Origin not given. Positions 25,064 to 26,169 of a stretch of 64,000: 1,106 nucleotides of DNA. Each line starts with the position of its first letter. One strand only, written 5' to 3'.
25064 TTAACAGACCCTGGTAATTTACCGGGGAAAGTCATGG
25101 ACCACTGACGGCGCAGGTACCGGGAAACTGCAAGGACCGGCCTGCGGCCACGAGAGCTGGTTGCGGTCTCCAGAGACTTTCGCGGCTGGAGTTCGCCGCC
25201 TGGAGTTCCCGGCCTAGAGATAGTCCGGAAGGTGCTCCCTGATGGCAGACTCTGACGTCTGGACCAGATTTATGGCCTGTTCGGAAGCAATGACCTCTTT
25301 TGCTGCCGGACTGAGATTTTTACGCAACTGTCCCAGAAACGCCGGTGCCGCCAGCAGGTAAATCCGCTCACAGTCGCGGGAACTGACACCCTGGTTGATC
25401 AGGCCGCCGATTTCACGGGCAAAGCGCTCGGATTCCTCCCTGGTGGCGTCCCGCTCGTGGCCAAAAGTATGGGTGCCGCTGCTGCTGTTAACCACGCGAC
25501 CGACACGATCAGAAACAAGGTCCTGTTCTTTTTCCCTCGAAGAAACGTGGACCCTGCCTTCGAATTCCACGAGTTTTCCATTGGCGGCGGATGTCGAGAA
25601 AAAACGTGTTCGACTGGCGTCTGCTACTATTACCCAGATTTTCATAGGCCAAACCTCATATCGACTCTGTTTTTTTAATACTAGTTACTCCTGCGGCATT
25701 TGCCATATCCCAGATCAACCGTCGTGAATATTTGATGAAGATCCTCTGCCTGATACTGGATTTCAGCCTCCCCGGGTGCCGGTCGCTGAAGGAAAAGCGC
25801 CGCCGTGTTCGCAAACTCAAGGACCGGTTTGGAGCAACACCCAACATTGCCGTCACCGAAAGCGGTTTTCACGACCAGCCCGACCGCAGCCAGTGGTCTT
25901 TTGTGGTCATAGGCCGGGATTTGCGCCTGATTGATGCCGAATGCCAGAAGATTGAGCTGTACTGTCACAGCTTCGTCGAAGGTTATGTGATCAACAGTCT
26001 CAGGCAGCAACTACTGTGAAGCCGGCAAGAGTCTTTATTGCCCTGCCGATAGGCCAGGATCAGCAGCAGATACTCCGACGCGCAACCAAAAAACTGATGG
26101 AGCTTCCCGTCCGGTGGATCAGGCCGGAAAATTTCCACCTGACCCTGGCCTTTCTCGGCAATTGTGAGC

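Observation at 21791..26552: Candidate translation/RNA-damage surveillance module: release-factor-like protein + Lon-like protease + tandem USP-like protein, divergent from coupled DUF503-ThpR, beside a tRNA locus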

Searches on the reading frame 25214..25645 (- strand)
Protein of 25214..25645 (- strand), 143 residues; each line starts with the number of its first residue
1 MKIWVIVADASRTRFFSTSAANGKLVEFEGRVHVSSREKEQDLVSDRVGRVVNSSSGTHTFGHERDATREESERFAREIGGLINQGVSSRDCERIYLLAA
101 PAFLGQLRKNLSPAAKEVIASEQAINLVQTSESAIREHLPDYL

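Call 4: search_protein_families(library=pfam, proteins=[window:25214-25645:-], max_evalue=0.01)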
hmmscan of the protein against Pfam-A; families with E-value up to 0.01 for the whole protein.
window:25214-25645:- (143 aa): 3 families
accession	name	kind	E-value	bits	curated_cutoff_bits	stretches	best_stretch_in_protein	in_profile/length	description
PF10116.14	Host_attach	-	1.3e-35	123.4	26.7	1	4-139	1-138/138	Protein required for attachment to host cells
PF18856.6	baeRF_family12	-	4.3e-28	99.1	27.7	1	2-139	1-138/138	Bacterial archaeo-eukaryotic release factor family 12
PF18854.6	baeRF_family10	-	0.0016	19.1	27.1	1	4-138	17-137/143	Bacterial archaeo-eukaryotic release factor family 10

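Call 7: search_protein_families(library=ncbifam, proteins=[window:25214-25645:-], max_evalue=0.01)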
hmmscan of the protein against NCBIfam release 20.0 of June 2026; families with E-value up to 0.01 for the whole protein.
window:25214-25645:- (143 aa): 0 families

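Call 8: search_protein_families(library=padloc, proteins=[window:25214-25645:-], max_evalue=0.01)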
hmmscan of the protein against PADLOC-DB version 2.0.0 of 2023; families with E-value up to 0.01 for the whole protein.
window:25214-25645:- (143 aa): 0 families

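Call 10: find_encoding_contigs(protein=window:25214-25645:-, flank=8000, max_places=6)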
Protein window:25214-25645:- (143 aa): 1 contig read that carries it; 1 place shown.
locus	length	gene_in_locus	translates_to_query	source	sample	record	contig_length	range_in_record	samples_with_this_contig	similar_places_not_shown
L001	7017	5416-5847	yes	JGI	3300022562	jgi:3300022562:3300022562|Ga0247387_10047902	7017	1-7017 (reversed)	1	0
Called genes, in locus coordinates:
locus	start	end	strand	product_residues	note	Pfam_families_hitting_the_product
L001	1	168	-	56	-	?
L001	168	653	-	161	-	PF01899:MNHE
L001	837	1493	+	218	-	PF01625:PMSR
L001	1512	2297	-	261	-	PF01925:TauE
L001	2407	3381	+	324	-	PF00126:HTH_1, PF03466:LysR_substrate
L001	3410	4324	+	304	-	PF01370:Epimerase, PF16363:GDP_Man_Dehyd (weak), PF08338:DUF1731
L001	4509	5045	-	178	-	PF02834:LigT_PEase, PF13563:2_5_RNA_ligase2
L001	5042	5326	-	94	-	PF04456:DUF503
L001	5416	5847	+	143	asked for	PF10116:Host_attach, PF18856:baeRF_family12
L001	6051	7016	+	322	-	?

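Call 21: find_homologous_proteins(query=window:25214-25645:-, max_evalue=0.00001)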
Query window:25214-25645:- (143 aa): 12 proteins with E <= 0.00001 among 45 candidates.
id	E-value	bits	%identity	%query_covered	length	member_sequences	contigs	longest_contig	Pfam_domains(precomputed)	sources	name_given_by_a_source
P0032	1.3e-83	295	99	100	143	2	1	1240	PF10116.15,PF18856.7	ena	-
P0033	9.5e-61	222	72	100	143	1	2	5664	PF10116.15,PF18856.7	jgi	-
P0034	3.3e-27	113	42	100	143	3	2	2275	PF10116.15,PF18856.7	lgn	-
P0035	5.8e-26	109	43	100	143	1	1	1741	PF10116.15,PF18856.7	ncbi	-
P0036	2.7e-24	104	47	100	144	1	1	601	PF10116.15,PF18854.7,PF18856.7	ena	-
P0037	5.4e-23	99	42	99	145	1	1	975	PF10116.15,PF18856.7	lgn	-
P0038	1.3e-20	92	42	99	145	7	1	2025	PF10116.15,PF18856.7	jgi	jgi:protein required for attachment to host cells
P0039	8.8e-20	89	42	99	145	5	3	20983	PF10116.15,PF18856.7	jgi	jgi:protein required for attachment to host cells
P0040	1.9e-19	88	41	99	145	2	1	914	PF10116.15,PF18856.7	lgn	-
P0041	4.7e-19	87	39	97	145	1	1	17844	PF10116.15,PF18856.7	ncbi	-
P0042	3.5e-17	81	39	99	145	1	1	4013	PF10116.15,PF18856.7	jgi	jgi:protein required for attachment to host cells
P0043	7.7e-15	73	34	99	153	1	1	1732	PF10116.15,PF18856.7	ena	-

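Call 34: find_encoding_contigs(protein=P0039, flank=6000, max_places=3)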
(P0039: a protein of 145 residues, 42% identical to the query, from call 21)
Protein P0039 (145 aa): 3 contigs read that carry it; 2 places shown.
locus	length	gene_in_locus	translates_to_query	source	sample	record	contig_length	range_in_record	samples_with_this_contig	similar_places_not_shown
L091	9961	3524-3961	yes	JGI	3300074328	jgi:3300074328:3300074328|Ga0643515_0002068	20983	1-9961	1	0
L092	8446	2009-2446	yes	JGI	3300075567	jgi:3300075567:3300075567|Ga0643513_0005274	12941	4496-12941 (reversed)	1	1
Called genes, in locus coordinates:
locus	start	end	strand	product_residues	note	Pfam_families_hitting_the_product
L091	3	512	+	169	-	?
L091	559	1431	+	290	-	PF02616:SMC_ScpA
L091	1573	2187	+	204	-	PF04079:SMC_ScpB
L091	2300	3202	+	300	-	PF01479:S4, PF00849:PseudoU_synth_2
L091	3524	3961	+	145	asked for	PF10116:Host_attach, PF18856:baeRF_family12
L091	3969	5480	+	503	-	PF00370:FGGY_N, PF02782:FGGY_C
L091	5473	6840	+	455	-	PF01266:DAO, PF13450:NAD_binding_8 (weak)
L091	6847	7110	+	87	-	PF16901:DAO_C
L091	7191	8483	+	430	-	PF00324:AA_permease, PF13520:AA_permease_2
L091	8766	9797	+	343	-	-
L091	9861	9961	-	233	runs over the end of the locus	PF00106:adh_short, PF13561:adh_short_C2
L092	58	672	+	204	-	PF04079:SMC_ScpB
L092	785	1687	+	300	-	PF01479:S4, PF00849:PseudoU_synth_2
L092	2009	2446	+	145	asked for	PF10116:Host_attach, PF18856:baeRF_family12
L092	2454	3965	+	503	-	PF00370:FGGY_N, PF02782:FGGY_C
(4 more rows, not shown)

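Call 35: find_encoding_contigs(protein=P0041, flank=6000, max_places=2)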
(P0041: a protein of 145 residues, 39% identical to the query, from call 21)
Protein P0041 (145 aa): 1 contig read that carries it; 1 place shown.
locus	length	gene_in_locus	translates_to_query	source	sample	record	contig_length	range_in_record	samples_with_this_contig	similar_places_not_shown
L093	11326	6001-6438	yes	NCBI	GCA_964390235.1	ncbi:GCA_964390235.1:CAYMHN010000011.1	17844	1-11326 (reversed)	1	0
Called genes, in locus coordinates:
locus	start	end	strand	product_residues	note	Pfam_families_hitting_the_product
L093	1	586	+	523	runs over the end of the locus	PF04262:Glu_cys_ligase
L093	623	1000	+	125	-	-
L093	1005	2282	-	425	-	PF01288:HPPK, PF00809:Pterin_bind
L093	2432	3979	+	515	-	PF00989:PAS, PF08448:PAS_4, PF13188:PAS_8 (weak), PF13426:PAS_9, PF24820:Diguanyl_cycl_sensor (weak), PF00512:HisKA, PF02518:HATPase_c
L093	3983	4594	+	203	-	PF00072:Response_reg, PF08281:Sigma70_r4_2 (weak), PF00196:GerE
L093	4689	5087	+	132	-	PF00072:Response_reg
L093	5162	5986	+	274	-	PF00582:Usp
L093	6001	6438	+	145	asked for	PF10116:Host_attach, PF18856:baeRF_family12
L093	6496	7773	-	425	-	PF04389:Peptidase_M28, PF01546:Peptidase_M20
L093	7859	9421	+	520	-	PF00496:SBP_bac_5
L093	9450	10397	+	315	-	PF19300:BPD_transp_1_N, PF00528:BPD_transp_1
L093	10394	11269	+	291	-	PF12911:OppC_N, PF00528:BPD_transp_1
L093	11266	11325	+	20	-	?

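Call 38: search_solved_structures(query=window:25217-25645:-, max_evalue=1, show_alignments=1)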
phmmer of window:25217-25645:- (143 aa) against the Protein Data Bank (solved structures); distinct sequences matched with E-value up to 1: 1.
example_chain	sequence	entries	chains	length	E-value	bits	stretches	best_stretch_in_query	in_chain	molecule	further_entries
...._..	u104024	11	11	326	0.013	18.9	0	9-86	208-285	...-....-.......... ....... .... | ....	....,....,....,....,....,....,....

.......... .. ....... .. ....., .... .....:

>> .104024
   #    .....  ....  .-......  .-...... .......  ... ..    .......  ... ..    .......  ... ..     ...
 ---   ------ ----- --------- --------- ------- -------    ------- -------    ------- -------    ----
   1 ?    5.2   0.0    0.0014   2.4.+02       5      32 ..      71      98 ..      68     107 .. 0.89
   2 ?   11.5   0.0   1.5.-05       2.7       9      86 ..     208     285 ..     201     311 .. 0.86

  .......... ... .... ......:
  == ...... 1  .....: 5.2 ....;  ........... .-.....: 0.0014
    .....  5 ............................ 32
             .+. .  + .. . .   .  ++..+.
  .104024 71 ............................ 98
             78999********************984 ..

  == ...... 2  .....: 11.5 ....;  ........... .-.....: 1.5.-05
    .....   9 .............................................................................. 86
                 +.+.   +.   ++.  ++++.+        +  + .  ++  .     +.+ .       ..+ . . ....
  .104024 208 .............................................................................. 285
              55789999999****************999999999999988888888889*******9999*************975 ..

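Call 60: find_related_loci(query=A5, collection=metagenome_contigs, flank=5000)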
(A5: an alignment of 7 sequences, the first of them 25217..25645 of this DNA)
Query A5 (143 aa) in metagenome_contigs; peptide patterns used: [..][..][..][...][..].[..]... (x = any residue, [..] = any of these).
297 stretches matched a pattern; 113 encode a relative of the query (tblastn E <= 1e-3); the best 80 are kept; 80 distinct loci.
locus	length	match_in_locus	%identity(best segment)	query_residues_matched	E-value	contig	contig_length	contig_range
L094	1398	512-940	43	1-143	8e-34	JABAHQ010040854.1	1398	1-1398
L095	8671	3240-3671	43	2-143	4e-33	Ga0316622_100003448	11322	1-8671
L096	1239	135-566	43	2-143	3e-33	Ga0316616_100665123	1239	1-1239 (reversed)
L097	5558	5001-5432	40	1-143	5e-32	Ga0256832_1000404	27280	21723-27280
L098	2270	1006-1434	41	1-143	5e-31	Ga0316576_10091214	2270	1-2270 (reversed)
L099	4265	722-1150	41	1-143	5e-31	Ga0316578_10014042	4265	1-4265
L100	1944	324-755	42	1-143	4e-30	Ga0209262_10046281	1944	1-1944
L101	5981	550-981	41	1-143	3e-30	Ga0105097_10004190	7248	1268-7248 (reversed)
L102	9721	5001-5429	39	1-143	3e-30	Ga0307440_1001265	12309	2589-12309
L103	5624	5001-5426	41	2-143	3e-30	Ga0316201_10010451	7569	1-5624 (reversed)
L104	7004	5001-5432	41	1-143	3e-30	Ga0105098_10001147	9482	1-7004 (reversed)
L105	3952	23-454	41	1-143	3e-30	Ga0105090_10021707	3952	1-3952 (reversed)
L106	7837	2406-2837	42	1-143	1e-29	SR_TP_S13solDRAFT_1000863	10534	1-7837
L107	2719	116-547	46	1-143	1e-29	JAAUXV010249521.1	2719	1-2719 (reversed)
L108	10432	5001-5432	42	1-143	1e-29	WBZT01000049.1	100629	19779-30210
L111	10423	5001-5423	38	3-143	2e-29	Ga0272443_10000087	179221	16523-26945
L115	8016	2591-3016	40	2-143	9e-29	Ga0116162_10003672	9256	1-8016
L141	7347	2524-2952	34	1-143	2e-24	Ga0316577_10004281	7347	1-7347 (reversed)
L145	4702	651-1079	38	1-143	7e-24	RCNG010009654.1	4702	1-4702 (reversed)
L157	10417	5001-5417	35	2-139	2e-21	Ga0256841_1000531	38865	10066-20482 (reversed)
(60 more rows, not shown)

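Call 65: search_protein_families(library=pfam, proteins=[L145:3618-4340:+, L111:7958-8839:+, L115:5532-6725:+, L102:7861-9261:+, L157:8679-9425:-, L141:1930-2376:+, L106:3926-4492:+], max_evalue=0.001)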
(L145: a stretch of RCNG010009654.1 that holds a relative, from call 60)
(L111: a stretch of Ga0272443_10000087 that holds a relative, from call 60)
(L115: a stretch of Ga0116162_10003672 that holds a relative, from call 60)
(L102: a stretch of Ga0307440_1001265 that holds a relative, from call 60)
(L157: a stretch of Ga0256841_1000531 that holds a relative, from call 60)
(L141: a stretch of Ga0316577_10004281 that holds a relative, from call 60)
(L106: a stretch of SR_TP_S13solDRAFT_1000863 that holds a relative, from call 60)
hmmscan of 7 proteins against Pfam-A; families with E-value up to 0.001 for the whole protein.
L145:3618-4340:+ (240 aa): 1 family
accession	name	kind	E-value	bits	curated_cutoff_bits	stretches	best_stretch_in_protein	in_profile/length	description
PF12119.13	DUF3581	-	4.7e-98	327.4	25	1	1-216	1-216/217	Protein of unknown function (DUF3581)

L111:7958-8839:+ (293 aa): 0 families

L115:5532-6725:+ (397 aa): 2 families
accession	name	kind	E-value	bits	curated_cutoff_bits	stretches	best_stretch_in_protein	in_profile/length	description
PF08495.15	FIST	-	4e-43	148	23.2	1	44-234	1-189/189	FIST N domain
PF10442.14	FIST_C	-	4.2e-33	114.7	28.5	1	236-374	1-131/131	FIST C domain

L102:7861-9261:+ (466 aa): 14 families
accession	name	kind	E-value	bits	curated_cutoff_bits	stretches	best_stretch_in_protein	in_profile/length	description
PF07992.20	Pyr_redox_2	-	2.6e-61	208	26.1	1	7-326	1-291/291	Pyridine nucleotide-disulphide oxidoreductase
PF02852.28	Pyr_redox_dim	-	3e-25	89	25.3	1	347-457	2-109/110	Pyridine nucleotide-disulphide oxidoreductase, dimerisation domain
PF00070.33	Pyr_redox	-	1.1e-19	71.2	22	1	179-251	2-78/82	Pyridine nucleotide-disulphide oxidoreductase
PF01266.30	DAO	-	2.4e-08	34.3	27.9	1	8-137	1-128/353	FAD dependent oxidoreductase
PF13450.12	NAD_binding_8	-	2.5e-08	34.5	21.9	1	11-73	1-62/68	NAD(P)-binding Rossmann-like domain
PF03486.20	HI0933_like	-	9.5e-08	32.2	50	1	8-42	2-36/244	HI0933-like protein Rossmann domain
PF12831.13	FAD_oxidored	-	1.7e-07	31.3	27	1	8-53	1-46/416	FAD dependent oxidoreductase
PF00890.30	FAD_binding_2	-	9.5e-07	28.8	20.4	1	8-49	1-41/414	FAD binding domain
PF13738.12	Pyr_redox_3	-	6.5e-06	26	30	0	10-48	1-39/305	Pyridine nucleotide-disulphide oxidoreductase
PF01494.25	FAD_binding_3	-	6.8e-06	26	22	0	8-40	3-35/349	FAD binding domain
PF02737.24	3HCDH_N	-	1.3e-05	25.6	22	0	179-226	2-49/180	3-hydroxyacyl-CoA dehydrogenase, NAD binding domain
PF01134.28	GIDA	-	4.9e-05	23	22.1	0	9-40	2-34/391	Glucose inhibited division protein A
PF01946.23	Thi4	-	5.9e-05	22.9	26.2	1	7-50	18-62/235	Thi4 family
PF01262.27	AlaDh_PNT_C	-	0.00027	20.9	23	0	175-229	27-82/214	Alanine dehydrogenase/PNT, C-terminal domain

L157:8679-9425:- (248 aa): 7 families
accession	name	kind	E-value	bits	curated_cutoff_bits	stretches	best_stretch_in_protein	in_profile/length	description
PF01135.25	PCMT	-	2e-68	230.7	20.3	1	56-245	17-208/210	Protein-L-isoaspartate(D-aspartate) O-methyltransferase (PCMT)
PF13649.12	Methyltransf_25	-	1.2e-08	36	27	1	116-197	1-83/97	Methyltransferase domain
PF13489.12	Methyltransf_23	-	2.2e-08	34.4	27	1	103-207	12-116/164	Methyltransferase domain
PF00398.26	RrnaAD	-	5.4e-08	32.7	24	1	104-174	22-89/263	Ribosomal RNA adenine dimethylase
PF13847.12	Methyltransf_31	-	1.8e-07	31.3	27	1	111-207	2-109/145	Methyltransferase domain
PF08241.18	Methyltransf_11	-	1.2e-06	29.5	21.2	1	117-206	1-94/95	Methyltransferase domain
PF02353.26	CMAS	-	0.00012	22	27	0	102-191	52-140/273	Mycolic acid cyclopropane synthetase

L141:1930-2376:+ (148 aa): 1 family
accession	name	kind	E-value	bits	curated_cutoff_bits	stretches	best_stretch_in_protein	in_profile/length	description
PF08897.16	DUF1841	-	8.4e-56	188.2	24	1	5-139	1-135/135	Domain of unknown function (DUF1841)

L106:3926-4492:+ (188 aa): 2 families
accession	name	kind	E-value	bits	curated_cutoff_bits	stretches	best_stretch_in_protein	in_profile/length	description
PF02834.22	LigT_PEase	-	2.7e-18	66.4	23.3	1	16-86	2-78/87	LigT like Phosphoesterase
PF13563.12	2_5_RNA_ligase2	-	6.2e-10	39.8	27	1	17-134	1-117/152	2'-5' RNA ligase superfamily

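Call 67: list_cluster_members(proteins=[P0001, window:25217-25645:-, window:22554-25010:-, window:25732-26016:+, P0014])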
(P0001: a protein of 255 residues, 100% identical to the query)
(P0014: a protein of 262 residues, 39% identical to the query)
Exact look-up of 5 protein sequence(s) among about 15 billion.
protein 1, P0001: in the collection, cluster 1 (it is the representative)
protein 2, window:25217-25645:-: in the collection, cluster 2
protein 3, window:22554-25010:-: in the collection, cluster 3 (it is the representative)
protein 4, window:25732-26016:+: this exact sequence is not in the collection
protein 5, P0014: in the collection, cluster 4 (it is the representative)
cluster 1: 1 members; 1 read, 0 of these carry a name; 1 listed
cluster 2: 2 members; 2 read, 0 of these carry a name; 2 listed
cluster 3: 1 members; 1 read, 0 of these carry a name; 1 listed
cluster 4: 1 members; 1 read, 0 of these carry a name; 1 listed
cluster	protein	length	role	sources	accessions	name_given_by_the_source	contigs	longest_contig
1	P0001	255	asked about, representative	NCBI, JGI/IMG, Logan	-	-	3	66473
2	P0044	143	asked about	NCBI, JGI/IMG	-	-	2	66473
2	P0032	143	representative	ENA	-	-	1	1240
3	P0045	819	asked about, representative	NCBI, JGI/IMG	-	-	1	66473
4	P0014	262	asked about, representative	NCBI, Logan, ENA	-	-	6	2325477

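Call 81: predict_structure(alignment_id=A6)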
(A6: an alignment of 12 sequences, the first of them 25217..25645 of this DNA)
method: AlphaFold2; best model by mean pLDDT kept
length: 143 residues; sequences in the alignment: 12
mean_pLDDT: 77.9   pTM: 0.68
mean pLDDT of the five models: 77.9, 77.1, 76.7, 75.3, 75.3
residues with pLDDT >= 90: 48; 70-90: 59; 50-70: 11; < 50: 25
segments of 3 or more residues with pLDDT < 50: 38-43, 45-63
pLDDT, mean of each block of 10 residues (from residue 1): 89 89 85 60 46 40 60 88 90 90 90 92 88 84 76
secondary structure, 60 per line:
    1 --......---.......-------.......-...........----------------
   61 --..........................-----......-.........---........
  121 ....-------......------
elements in order: E3-8 E12-18 E26-32 H34-44 H63-88 E94-99 H101-109 H113-118 E119-124 H132-137

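Call 83: fold_search(model_id=the predicted structure, library=pdb)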
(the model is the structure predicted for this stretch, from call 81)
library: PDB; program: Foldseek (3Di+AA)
matches with E <= 10: 858; with E <= 0.001: 21
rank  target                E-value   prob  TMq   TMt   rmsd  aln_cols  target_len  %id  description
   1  8v9j_z                2.6e-06  1.00  0.63  0.27   5.9       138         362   15  Cryo-EM structure of the Mycobacterium smegmatis 70S ribosome in complex with hibernation factor Msmeg1130 (Balon) (St (released 2024-02-07)
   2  8v9l_z                3.8e-06  1.00  0.65  0.27   5.9       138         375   16  Cryo-EM structure of the Mycobacterium smegmatis 70S ribosome in complex with hibernation factor Msmeg1130 (Balon) and (released 2024-02-07)
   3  4af1                  1.8e-05  1.00  0.58  0.23   6.5       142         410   10  Archeal Release Factor aRF1 (released 2013-03-20)
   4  4crn_X                6.3e-05  1.00  0.61  0.23   5.1       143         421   17  Cryo-EM of a pretermination complex with eRF1 and eRF3 (released 2014-07-23)
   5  8ip8_bl               8.7e-05  1.00  0.63  0.23   6.4       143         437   12  Wheat 80S ribosome stalled on AUG-Stop boron dependently (released 2024-02-21)
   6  8hku_ARF1             9.3e-05  1.00  0.61  0.39   5.9       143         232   10  Cryo-EM Structures and Translocation Mechanism of Crenarchaeota Ribosome (released 2023-08-16)
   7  3vmf_B                2.9e-04  1.00  0.52  0.24   6.6       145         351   10  Archaeal protein (released 2012-07-25)
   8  4crm_X                3.3e-04  1.00  0.56  0.31   6.7       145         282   12  Cryo-EM of a pre-recycling complex with eRF1 and ABCE1 (released 2014-07-23)
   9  1t6d_B                4.3e-04  0.99  0.35  0.20   9.3       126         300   17  MIRAS phasing of the Aquifex aeolicus Ppx/GppA phosphatase: crystal structure of the type II variant (released 2004-08-03)
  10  5lzt_ii               4.6e-04  1.00  0.57  0.21   5.2       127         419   16  Structure of the mammalian ribosomal termination complex with eRF1 and eRF3. (released 2016-11-30)
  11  1dt9                  4.6e-04  1.00  0.57  0.23   5.2       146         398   12  THE CRYSTAL STRUCTURE OF HUMAN EUKARYOTIC RELEASE FACTOR ERF1-MECHANISM OF STOP CODON RECOGNITION AND PEPTIDYL-TRNA HYDR (released 2000-02-02)
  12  8rd8_B                4.9e-04  1.00  0.57  0.25  11.4       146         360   11  Cryo-EM structure of P. urativorans 70S ribosome in complex with hibernation factors Balon and RaiA (structure 1). (released 2024-02-21)
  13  1t6d_A                5.2e-04  0.99  0.34  0.20   9.4       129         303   16  MIRAS phasing of the Aquifex aeolicus Ppx/GppA phosphatase: crystal structure of the type II variant (released 2004-08-03)
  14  4d5n_A                5.6e-04  1.00  0.58  0.22   6.6       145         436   13  Cryo-EM structures of ribosomal 80S complexes with termination factors and cricket paralysis virus IRES reveal the IRE (released 2015-02-04)
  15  3jag_ii               5.9e-04  1.00  0.62  0.24   6.3       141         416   11  Structure of a mammalian ribosomal termination complex with ABCE1, eRF1(AAQ), and the UAA stop codon (released 2015-08-12)
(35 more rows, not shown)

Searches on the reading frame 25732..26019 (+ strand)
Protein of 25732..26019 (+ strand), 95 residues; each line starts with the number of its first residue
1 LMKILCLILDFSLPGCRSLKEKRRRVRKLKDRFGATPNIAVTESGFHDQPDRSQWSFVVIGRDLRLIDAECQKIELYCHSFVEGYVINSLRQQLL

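Call 4: search_protein_families(library=pfam, proteins=[window:25732-26019:+], max_evalue=0.01)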
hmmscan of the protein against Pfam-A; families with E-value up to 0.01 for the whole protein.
window:25732-26019:+ (95 aa): 1 family
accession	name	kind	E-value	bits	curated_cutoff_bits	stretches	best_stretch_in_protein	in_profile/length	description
PF04456.17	DUF503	-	2.2e-18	66.3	22.4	1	4-88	1-85/88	Protein of unknown function (DUF503)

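Call 7: search_protein_families(library=ncbifam, proteins=[window:25732-26019:+], max_evalue=0.01)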
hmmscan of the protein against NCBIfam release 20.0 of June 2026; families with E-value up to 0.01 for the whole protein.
window:25732-26019:+ (95 aa): 0 families

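Call 8: search_protein_families(library=padloc, proteins=[window:25732-26019:+], max_evalue=0.01)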
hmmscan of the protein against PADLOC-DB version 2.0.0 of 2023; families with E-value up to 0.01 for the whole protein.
window:25732-26019:+ (95 aa): 0 families
